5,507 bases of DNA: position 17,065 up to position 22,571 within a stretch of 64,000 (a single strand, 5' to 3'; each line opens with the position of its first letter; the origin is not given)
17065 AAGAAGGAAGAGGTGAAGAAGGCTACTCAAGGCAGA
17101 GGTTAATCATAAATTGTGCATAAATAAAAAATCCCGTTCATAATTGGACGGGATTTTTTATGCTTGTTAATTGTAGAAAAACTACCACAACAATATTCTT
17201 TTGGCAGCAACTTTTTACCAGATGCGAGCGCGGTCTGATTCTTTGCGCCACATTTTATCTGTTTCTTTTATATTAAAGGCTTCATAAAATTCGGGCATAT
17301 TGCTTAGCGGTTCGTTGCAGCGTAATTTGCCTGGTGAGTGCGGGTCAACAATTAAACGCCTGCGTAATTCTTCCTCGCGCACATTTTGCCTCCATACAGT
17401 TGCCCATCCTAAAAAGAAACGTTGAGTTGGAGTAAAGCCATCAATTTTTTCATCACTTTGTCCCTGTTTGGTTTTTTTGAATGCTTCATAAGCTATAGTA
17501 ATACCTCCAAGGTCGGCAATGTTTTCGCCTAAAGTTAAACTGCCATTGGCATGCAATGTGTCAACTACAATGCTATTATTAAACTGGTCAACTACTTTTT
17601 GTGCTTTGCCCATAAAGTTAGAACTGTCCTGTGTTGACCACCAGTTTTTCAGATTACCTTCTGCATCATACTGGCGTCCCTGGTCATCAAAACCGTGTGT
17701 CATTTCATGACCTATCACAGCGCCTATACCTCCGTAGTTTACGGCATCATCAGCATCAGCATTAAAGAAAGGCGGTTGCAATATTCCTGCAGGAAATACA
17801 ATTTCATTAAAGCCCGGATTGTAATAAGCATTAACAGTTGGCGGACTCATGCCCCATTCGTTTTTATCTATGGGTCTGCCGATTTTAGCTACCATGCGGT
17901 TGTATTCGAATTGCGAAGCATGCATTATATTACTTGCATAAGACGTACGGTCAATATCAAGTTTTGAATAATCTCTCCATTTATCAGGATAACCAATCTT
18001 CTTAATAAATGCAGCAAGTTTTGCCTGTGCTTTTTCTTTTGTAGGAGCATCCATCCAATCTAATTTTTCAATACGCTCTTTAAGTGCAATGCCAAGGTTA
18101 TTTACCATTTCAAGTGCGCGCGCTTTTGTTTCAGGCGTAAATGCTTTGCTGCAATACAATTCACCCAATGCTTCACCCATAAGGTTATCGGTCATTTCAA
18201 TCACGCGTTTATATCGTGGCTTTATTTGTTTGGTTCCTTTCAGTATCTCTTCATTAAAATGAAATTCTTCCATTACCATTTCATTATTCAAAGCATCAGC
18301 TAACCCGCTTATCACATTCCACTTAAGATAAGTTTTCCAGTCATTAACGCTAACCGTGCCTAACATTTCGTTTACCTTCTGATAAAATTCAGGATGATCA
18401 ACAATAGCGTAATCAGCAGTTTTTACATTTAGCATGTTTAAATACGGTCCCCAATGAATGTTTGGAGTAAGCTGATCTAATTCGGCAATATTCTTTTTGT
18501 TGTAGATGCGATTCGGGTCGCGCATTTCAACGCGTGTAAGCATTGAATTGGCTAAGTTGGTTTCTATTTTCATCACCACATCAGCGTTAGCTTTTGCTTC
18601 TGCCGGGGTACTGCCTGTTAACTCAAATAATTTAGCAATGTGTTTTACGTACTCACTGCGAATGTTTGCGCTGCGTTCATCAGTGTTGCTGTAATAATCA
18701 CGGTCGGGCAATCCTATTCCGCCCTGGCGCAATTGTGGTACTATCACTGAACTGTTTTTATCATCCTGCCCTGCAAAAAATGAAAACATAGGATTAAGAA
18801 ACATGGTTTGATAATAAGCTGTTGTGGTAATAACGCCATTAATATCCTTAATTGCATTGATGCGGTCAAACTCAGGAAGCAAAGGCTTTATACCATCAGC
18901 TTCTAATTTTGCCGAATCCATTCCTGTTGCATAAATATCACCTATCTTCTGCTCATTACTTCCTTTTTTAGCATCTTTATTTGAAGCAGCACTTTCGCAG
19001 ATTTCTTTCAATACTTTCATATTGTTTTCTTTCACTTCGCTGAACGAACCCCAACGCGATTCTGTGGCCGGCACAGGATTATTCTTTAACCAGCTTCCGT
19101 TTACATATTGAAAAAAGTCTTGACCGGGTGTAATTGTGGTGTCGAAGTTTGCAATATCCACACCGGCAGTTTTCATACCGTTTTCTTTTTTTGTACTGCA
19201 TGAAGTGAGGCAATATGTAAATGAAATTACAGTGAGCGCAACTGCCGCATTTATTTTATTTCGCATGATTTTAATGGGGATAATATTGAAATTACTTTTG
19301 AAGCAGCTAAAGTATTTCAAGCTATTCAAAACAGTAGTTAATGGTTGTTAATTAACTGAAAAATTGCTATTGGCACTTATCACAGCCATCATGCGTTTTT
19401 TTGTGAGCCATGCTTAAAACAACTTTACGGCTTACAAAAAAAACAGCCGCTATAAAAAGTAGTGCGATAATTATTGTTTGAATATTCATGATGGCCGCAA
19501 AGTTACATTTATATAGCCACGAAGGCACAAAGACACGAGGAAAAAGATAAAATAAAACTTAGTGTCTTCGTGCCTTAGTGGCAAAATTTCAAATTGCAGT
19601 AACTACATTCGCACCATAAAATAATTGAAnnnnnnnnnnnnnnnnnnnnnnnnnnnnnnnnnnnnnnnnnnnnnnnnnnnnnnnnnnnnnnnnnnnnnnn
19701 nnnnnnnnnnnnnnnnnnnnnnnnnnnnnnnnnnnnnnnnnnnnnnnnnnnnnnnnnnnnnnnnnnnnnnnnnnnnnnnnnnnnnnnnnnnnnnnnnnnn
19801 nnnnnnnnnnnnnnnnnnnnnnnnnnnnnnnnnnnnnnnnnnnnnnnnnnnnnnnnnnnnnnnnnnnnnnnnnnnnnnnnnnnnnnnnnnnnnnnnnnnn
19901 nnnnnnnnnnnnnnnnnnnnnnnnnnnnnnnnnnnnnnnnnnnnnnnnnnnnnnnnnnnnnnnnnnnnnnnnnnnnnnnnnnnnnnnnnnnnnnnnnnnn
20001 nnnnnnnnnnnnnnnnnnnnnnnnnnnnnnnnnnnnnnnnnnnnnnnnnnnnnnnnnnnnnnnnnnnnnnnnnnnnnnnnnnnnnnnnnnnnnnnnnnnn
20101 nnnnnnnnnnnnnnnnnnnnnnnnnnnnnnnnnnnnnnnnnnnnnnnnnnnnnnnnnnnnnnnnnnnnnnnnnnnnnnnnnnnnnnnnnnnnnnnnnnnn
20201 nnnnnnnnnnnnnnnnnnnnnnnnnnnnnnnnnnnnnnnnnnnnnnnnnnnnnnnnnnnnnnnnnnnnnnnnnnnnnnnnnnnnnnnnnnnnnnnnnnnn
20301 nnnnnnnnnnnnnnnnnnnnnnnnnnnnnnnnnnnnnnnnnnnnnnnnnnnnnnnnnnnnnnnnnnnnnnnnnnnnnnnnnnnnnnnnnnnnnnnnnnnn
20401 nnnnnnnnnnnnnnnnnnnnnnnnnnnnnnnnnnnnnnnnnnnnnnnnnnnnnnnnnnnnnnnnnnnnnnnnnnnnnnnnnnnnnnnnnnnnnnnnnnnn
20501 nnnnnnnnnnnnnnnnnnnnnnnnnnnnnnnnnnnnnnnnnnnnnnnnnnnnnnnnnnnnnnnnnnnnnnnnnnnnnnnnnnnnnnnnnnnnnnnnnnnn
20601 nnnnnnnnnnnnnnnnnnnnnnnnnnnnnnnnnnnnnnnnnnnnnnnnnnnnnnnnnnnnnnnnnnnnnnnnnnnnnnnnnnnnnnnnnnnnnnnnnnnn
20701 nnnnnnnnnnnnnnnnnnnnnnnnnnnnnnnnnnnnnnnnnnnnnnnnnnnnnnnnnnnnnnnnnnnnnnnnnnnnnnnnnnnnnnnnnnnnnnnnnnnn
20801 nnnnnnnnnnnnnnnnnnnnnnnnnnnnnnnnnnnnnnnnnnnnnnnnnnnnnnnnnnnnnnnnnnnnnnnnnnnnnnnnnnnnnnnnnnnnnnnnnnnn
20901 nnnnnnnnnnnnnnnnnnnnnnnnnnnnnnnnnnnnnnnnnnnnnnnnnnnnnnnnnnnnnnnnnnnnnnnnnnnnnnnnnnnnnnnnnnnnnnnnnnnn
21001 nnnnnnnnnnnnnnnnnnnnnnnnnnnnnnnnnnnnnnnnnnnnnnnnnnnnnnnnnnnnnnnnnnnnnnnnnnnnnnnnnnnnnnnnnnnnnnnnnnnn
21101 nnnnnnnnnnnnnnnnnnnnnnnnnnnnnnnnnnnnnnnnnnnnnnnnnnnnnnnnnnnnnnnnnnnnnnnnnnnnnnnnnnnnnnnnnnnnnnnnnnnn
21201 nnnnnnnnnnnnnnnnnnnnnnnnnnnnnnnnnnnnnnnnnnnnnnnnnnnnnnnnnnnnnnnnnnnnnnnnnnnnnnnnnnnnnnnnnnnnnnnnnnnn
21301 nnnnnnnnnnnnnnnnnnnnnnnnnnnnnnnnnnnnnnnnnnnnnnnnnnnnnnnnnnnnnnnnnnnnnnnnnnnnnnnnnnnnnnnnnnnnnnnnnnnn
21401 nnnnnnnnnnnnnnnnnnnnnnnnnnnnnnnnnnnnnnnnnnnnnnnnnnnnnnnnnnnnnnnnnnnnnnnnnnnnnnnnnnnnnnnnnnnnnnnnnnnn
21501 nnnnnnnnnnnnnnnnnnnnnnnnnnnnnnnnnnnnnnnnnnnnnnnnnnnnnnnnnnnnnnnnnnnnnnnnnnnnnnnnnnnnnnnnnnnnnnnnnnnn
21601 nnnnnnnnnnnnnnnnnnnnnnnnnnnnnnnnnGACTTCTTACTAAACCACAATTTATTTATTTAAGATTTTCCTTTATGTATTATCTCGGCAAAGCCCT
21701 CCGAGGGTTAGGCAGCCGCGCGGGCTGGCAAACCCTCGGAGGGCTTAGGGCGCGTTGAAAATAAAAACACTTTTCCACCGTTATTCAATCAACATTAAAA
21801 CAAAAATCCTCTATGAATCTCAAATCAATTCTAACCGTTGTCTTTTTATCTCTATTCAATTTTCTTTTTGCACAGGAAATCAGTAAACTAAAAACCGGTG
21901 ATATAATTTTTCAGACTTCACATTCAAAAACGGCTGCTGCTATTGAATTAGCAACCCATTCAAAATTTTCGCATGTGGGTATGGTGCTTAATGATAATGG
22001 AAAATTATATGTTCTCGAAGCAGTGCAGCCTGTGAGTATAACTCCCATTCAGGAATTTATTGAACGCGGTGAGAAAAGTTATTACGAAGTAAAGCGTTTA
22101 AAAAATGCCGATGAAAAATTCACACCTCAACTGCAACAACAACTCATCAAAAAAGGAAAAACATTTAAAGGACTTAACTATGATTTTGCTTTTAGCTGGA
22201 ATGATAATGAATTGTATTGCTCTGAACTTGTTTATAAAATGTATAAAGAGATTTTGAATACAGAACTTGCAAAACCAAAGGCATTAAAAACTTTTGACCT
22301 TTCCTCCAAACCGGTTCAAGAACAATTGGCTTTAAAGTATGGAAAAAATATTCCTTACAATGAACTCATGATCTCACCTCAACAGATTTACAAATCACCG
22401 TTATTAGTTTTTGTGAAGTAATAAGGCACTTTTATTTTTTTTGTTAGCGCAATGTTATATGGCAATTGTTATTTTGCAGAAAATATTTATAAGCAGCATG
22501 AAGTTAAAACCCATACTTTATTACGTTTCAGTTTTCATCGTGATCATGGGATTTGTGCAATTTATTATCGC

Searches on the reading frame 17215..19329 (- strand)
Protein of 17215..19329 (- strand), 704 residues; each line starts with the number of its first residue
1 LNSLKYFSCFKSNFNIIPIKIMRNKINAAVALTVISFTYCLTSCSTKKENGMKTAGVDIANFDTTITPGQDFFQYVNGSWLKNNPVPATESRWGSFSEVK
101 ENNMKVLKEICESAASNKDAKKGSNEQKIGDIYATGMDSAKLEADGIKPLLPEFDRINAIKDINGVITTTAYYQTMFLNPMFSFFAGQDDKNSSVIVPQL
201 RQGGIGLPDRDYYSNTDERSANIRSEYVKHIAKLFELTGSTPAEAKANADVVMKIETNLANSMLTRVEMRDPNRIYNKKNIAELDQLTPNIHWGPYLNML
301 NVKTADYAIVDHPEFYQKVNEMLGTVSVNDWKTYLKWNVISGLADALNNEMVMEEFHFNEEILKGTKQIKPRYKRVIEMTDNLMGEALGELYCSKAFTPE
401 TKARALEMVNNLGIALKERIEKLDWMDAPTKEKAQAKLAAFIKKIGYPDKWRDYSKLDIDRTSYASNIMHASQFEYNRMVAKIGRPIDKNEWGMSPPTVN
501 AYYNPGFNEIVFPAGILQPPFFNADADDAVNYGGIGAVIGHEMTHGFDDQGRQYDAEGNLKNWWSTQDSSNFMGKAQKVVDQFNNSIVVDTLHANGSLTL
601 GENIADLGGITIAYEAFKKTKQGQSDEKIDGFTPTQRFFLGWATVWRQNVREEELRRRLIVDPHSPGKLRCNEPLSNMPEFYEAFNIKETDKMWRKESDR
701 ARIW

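Call 37: search_protein_families(library=pfam, proteins=[window:17215-19329:-], max_evalue=0.0001)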
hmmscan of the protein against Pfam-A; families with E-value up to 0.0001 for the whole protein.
window:17215-19329:- (704 aa): 2 families
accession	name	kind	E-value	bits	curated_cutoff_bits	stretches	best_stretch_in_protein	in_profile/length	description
PF05649.18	Peptidase_M13_N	-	1.8e-118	396.8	32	1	68-448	1-381/381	Peptidase family M13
PF01431.27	Peptidase_M13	-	3.7e-79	265.6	24.5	1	500-699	1-203/205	Peptidase family M13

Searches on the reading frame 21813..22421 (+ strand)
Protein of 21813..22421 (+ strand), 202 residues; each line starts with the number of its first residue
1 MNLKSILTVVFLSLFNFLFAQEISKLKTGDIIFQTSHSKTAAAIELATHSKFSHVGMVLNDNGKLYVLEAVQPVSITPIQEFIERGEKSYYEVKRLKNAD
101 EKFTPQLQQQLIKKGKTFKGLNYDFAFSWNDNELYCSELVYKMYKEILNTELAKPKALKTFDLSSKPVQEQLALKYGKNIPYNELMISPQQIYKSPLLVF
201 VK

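Call 37: search_protein_families(library=pfam, proteins=[window:21813-22421:+], max_evalue=0.0001)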
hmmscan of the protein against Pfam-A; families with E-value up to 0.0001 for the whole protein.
window:21813-22421:+ (202 aa): 1 family
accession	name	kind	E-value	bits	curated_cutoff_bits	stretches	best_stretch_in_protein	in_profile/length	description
PF05708.18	Peptidase_C92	-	3.6e-31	108.9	27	1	26-201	2-165/166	Permuted papain-like amidase enzyme, YaeF/YiiX, C92 family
